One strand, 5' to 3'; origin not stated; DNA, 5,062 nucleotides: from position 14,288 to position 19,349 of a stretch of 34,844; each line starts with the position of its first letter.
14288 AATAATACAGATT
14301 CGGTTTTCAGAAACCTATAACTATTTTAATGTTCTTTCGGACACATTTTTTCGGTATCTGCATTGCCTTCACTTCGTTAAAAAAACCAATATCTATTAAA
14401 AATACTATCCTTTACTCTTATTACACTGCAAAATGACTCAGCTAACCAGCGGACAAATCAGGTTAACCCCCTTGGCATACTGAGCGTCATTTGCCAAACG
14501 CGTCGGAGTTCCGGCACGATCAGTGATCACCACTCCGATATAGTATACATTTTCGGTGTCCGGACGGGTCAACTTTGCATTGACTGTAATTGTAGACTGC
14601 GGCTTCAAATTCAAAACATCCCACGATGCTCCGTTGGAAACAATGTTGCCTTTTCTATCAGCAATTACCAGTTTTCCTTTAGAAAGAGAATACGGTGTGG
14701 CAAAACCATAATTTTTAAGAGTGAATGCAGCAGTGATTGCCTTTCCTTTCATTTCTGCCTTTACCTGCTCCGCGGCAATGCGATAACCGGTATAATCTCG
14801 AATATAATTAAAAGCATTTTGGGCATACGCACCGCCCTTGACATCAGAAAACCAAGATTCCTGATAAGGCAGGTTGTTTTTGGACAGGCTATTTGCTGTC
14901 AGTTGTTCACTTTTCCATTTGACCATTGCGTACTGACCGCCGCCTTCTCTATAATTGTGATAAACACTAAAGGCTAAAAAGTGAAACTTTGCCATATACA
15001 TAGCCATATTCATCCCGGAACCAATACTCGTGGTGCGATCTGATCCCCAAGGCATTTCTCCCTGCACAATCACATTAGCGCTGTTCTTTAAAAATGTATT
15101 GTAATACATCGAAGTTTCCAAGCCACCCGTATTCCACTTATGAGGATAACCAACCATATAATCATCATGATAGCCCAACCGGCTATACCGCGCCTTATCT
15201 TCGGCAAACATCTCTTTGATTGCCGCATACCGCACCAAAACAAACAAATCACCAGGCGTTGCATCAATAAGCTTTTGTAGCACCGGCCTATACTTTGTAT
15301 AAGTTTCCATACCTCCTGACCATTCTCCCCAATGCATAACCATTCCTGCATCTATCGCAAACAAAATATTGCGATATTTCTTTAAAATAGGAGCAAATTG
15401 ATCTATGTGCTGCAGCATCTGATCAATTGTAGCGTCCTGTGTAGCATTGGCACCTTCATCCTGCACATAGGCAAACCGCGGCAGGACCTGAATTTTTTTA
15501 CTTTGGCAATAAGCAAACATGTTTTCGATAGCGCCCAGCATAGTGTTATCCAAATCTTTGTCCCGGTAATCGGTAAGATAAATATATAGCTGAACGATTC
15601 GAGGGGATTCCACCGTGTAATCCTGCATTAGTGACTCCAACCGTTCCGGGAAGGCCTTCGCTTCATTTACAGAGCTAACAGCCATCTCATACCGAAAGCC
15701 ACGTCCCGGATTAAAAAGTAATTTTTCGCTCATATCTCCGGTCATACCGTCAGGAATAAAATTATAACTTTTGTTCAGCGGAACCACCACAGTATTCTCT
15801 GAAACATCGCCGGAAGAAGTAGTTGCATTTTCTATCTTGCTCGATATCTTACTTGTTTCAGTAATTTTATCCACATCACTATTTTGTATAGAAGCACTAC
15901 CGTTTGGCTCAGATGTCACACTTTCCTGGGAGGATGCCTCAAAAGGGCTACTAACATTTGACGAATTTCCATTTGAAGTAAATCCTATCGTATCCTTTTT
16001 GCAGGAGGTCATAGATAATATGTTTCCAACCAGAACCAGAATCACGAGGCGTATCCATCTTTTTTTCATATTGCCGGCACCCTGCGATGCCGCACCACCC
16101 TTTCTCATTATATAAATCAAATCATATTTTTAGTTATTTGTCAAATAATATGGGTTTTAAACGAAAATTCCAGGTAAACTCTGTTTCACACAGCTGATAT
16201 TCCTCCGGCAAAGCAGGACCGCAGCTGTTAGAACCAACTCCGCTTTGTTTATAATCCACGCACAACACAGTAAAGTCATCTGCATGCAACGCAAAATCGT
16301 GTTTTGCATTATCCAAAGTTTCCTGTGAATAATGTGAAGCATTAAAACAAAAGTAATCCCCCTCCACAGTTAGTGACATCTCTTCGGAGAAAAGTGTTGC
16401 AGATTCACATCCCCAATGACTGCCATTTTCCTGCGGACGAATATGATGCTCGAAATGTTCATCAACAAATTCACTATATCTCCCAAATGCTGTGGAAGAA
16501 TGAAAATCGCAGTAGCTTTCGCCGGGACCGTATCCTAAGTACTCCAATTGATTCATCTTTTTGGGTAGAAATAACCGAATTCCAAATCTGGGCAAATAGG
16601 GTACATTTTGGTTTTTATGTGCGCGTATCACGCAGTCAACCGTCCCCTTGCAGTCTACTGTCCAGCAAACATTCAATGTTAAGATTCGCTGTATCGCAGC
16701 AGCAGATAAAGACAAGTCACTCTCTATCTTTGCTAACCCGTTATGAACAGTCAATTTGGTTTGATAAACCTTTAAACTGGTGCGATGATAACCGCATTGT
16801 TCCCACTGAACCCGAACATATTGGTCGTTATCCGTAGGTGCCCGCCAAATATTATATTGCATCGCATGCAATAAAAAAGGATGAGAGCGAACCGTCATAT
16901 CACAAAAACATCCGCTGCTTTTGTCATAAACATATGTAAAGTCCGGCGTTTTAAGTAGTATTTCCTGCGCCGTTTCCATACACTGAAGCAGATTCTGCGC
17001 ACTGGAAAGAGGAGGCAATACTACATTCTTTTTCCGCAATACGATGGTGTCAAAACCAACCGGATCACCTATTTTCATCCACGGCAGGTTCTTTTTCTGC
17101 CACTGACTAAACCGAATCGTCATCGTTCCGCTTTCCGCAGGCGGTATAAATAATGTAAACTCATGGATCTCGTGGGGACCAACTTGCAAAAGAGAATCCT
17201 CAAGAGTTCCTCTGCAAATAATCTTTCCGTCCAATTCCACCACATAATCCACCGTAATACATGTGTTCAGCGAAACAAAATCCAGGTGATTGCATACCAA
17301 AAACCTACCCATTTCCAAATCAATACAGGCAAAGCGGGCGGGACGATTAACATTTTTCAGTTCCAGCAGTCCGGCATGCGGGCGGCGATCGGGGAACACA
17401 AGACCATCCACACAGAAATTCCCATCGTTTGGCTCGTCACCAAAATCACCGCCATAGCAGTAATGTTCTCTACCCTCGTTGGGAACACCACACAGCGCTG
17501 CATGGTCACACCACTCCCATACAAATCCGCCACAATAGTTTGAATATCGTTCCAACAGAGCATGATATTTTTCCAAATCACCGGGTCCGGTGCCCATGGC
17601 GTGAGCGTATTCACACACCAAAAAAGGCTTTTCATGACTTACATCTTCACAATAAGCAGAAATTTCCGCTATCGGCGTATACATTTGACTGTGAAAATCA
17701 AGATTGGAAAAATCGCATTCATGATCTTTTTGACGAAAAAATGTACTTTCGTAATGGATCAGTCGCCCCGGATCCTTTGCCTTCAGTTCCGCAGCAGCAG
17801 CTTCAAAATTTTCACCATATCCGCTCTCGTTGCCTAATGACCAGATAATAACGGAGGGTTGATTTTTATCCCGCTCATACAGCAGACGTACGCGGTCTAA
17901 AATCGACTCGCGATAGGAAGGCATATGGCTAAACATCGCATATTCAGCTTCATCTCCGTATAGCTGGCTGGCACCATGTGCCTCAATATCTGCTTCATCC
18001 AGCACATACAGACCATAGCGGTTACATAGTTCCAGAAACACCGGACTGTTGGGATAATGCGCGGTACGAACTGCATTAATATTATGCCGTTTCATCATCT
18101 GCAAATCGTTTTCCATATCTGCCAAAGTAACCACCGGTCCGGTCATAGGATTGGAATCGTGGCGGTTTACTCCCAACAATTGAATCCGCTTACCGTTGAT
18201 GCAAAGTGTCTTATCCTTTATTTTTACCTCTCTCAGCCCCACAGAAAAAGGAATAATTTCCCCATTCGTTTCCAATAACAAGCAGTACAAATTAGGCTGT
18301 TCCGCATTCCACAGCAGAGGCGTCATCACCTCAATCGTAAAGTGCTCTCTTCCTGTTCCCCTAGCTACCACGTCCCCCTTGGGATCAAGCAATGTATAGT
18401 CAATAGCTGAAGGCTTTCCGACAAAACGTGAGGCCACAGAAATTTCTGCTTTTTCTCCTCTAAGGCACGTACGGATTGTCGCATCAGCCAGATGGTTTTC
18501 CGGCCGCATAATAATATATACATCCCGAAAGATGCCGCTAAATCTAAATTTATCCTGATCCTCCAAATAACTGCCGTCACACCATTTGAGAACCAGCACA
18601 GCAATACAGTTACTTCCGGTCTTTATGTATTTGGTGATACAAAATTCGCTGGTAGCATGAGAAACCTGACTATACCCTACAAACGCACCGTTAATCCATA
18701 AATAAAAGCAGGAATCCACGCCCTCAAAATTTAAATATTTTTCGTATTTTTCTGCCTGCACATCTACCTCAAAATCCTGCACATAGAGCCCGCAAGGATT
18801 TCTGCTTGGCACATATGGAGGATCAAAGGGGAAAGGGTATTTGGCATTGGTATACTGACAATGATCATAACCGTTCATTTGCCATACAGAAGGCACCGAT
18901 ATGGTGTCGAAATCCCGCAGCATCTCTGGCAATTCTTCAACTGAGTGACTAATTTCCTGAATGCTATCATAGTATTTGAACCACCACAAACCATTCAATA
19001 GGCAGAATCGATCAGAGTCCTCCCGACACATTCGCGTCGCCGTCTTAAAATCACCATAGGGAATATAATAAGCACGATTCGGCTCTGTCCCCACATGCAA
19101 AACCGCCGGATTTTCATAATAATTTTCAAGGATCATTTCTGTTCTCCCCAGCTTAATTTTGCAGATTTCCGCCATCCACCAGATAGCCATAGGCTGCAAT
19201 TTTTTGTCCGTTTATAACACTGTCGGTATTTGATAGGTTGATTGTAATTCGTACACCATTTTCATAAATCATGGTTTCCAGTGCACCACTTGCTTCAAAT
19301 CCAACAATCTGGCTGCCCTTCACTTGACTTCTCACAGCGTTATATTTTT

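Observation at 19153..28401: Conserved-looking but uncharacterised module: giant CBM-bearing binding protein, two permeases, NHL/TPR anchor protein, Yip1 membrane protein and DUF5696-like exoprotein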

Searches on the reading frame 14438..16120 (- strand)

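Call 4: search_protein_families(library=pfam, proteins=[window:14438-16120:-], max_evalue=0.01)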
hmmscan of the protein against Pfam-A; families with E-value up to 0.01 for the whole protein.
window:14438-16120:- (560 aa): 2 families
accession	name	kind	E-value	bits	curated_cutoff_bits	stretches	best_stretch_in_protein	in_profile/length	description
PF16173.10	DUF4874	-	1.8e-34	119.1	30.1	1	137-300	1-158/159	Domain of unknown function (DUF4874)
PF16116.10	DUF4832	-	1.3e-22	81.1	29.2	1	314-535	1-200/216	Domain of unknown function (DUF4832)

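Call 7: search_protein_families(library=ncbifam, proteins=[window:14438-16120:-], max_evalue=0.01)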
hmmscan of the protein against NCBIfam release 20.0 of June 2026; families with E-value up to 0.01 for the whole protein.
window:14438-16120:- (560 aa): 0 families

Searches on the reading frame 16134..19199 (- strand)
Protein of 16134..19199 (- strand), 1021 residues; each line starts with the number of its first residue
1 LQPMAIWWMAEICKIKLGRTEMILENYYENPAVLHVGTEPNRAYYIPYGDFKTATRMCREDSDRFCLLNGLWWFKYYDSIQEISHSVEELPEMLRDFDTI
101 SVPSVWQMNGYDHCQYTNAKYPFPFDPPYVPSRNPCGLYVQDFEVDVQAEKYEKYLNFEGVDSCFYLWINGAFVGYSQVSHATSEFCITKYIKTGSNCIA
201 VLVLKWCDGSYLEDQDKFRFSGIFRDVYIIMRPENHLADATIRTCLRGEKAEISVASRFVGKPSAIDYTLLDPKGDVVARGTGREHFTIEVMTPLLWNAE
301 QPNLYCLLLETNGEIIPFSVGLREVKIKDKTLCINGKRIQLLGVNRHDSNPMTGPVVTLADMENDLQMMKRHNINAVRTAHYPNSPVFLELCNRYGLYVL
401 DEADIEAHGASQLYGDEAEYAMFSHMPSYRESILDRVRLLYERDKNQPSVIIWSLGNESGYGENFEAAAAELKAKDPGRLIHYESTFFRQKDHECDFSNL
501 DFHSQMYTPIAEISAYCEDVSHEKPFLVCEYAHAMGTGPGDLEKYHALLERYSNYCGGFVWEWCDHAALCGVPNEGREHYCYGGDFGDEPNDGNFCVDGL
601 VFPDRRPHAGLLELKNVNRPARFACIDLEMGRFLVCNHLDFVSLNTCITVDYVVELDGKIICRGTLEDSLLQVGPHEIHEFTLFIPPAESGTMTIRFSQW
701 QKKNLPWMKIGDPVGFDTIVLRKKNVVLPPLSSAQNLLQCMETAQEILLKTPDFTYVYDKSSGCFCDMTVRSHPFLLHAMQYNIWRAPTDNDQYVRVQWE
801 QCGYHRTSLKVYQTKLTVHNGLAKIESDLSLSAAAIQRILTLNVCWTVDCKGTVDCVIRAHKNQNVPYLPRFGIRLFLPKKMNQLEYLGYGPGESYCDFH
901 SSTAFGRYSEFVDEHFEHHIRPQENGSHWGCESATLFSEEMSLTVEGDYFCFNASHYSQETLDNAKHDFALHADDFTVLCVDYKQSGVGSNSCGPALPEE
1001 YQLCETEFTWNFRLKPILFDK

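Call 4: search_protein_families(library=pfam, proteins=[window:16134-19199:-], max_evalue=0.01)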
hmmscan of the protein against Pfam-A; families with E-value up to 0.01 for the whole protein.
window:16134-19199:- (1021 aa): 6 families
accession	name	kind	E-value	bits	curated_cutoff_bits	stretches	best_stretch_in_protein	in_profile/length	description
PF02836.23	Glyco_hydro_2_C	-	9.8e-97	324.1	21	1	325-619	1-298/302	Glycosyl hydrolases family 2, TIM barrel domain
PF02929.23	Bgal_small_N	-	1.2e-63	215.5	25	1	752-1014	3-248/248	Beta galactosidase small chain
PF02837.24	Glyco_hydro_2_N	-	3.3e-41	141.4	28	1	68-233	4-169/169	Glycosyl hydrolases family 2, sugar binding domain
PF22666.2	Glyco_hydro_2_N2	-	3.8e-05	24.3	27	1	139-203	52-117/167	Glycosyl hydrolase 2 galactose-binding domain-like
PF00703.27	Glyco_hydro_2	-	0.0014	19.9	23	1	239-315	5-98/109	Glycosyl hydrolases family 2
PF02449.21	Glyco_hydro_42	-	0.0069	16.2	21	0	406-461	87-140/376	Beta-galactosidase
